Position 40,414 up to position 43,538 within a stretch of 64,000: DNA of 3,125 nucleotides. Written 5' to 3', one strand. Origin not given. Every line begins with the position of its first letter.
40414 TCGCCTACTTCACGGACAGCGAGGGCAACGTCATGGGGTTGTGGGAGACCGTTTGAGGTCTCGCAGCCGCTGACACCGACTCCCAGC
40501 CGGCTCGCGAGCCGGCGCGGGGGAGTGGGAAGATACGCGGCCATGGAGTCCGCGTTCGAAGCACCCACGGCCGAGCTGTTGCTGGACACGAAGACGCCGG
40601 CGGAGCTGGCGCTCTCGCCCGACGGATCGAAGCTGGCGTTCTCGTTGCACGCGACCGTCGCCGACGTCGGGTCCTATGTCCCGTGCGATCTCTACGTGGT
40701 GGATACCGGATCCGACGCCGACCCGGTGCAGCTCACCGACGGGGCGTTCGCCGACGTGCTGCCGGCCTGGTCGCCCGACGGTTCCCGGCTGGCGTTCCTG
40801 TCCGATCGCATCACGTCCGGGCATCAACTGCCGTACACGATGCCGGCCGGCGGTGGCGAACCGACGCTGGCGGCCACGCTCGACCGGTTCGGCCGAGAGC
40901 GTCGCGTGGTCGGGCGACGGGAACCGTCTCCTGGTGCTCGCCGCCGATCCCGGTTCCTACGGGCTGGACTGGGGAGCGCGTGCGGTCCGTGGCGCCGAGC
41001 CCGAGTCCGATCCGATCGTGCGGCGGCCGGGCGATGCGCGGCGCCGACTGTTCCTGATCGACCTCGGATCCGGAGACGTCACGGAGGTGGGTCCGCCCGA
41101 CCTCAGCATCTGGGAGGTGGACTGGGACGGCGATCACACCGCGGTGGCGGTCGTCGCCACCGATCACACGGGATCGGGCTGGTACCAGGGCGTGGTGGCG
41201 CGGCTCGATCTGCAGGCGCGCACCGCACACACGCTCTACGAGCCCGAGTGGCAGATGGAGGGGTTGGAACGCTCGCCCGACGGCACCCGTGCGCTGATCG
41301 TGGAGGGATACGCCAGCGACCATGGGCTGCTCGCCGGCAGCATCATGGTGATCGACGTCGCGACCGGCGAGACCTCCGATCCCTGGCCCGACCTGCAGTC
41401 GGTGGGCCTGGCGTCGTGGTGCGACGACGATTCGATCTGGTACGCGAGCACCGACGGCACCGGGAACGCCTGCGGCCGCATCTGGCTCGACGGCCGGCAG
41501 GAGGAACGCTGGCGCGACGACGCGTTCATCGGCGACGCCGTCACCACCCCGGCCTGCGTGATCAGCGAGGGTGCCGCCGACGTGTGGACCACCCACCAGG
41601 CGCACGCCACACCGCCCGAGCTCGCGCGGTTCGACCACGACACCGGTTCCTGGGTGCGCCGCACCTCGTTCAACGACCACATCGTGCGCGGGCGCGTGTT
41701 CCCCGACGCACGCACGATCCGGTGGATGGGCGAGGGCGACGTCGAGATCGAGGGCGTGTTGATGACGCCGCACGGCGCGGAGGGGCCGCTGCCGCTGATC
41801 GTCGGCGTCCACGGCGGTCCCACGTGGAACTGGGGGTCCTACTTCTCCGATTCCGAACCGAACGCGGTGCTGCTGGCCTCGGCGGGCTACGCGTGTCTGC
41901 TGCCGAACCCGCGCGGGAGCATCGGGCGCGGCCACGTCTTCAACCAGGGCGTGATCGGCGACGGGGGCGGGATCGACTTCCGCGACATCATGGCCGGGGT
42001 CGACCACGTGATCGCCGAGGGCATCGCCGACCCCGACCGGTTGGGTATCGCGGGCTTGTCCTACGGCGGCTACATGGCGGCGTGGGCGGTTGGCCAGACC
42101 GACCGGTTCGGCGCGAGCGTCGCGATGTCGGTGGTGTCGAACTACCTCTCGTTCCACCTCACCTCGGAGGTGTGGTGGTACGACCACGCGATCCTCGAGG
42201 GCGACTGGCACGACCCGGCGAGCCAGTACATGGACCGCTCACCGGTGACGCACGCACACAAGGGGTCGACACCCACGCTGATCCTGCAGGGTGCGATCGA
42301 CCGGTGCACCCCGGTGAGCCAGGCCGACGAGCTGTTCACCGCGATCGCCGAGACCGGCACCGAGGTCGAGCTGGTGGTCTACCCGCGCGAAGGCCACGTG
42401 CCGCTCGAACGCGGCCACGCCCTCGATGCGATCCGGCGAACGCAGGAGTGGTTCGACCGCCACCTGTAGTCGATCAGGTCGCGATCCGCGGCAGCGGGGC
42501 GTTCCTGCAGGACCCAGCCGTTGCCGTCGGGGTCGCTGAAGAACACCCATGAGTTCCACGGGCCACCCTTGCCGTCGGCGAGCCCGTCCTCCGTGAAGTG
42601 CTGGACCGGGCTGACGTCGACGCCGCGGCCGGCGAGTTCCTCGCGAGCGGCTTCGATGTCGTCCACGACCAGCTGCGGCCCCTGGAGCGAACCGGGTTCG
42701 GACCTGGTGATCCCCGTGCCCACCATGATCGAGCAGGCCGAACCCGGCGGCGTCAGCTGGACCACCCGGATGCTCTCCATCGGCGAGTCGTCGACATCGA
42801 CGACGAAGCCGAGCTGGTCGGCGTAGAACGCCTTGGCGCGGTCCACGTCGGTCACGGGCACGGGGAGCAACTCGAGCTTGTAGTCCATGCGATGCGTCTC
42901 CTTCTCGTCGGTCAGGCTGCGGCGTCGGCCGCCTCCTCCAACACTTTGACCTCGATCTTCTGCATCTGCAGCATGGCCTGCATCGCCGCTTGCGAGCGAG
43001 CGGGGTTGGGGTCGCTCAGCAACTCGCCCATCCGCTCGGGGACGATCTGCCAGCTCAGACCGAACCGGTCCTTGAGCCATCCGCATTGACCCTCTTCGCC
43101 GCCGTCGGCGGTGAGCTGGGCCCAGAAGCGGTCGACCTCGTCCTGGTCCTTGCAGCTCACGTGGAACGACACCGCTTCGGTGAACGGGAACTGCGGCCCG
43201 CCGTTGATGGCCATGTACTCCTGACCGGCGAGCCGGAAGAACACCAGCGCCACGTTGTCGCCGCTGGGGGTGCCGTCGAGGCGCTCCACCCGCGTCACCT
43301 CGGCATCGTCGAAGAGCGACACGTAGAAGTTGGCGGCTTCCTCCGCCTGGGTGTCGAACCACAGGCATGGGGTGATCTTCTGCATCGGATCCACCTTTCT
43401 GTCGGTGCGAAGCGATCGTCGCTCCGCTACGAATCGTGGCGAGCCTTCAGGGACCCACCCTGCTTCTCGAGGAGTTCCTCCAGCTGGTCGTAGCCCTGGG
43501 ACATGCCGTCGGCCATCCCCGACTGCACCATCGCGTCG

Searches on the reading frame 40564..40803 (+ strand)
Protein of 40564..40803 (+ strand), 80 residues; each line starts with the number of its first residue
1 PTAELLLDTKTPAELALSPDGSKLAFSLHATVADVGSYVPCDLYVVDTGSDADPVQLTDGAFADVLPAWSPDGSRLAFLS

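Call 27: search_protein_families(library=pfam, proteins=[window:40564-40803:+], max_evalue=0.01)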
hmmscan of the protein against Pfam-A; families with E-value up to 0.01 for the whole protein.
window:40564-40803:+ (80 aa): 1 family
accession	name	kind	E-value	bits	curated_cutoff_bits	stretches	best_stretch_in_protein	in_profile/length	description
PF07676.18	PD40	-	1.3e-10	41.4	20.9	1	55-80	2-27/38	WD40-like Beta Propeller Repeat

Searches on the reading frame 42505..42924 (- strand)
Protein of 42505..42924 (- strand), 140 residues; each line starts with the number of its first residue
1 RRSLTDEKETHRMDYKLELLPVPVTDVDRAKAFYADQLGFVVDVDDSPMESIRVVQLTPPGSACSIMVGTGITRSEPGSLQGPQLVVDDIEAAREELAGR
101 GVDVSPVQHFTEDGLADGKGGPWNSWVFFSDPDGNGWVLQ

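Call 27: search_protein_families(library=pfam, proteins=[window:42505-42924:-], max_evalue=0.01)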
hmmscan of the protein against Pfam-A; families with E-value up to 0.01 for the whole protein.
window:42505-42924:- (140 aa): 4 families
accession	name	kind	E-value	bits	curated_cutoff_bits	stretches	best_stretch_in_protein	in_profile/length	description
PF00903.31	Glyoxalase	-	6.3e-09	36.7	20.6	1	22-138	7-120/121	Glyoxalase/Bleomycin resistance protein/Dioxygenase superfamily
PF22677.2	Ble-like_N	-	2.5e-08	34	24.5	1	23-42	8-27/41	Bleomycin resistance protein-like N-terminal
PF13669.12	Glyoxalase_4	-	0.0015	19.2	27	1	24-107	7-96/109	Glyoxalase/Bleomycin resistance protein/Dioxygenase superfamily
PF18029.7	Glyoxalase_6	-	0.0082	17.2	23.6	0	24-136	6-102/106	Glyoxalase-like domain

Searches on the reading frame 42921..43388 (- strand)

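Call 27: search_protein_families(library=pfam, proteins=[window:42921-43388:-], max_evalue=0.01)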
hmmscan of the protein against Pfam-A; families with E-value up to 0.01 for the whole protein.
window:42921-43388:- (156 aa): 2 families
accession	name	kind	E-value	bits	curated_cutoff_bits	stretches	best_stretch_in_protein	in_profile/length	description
PF06983.19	3-dmu-9_3-mt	-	4.4e-46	156.6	24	1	3-116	1-116/116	3-demethylubiquinone-9 3-methyltransferase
PF00903.31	Glyoxalase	-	0.0027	18.5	20.6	1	7-98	4-94/121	Glyoxalase/Bleomycin resistance protein/Dioxygenase superfamily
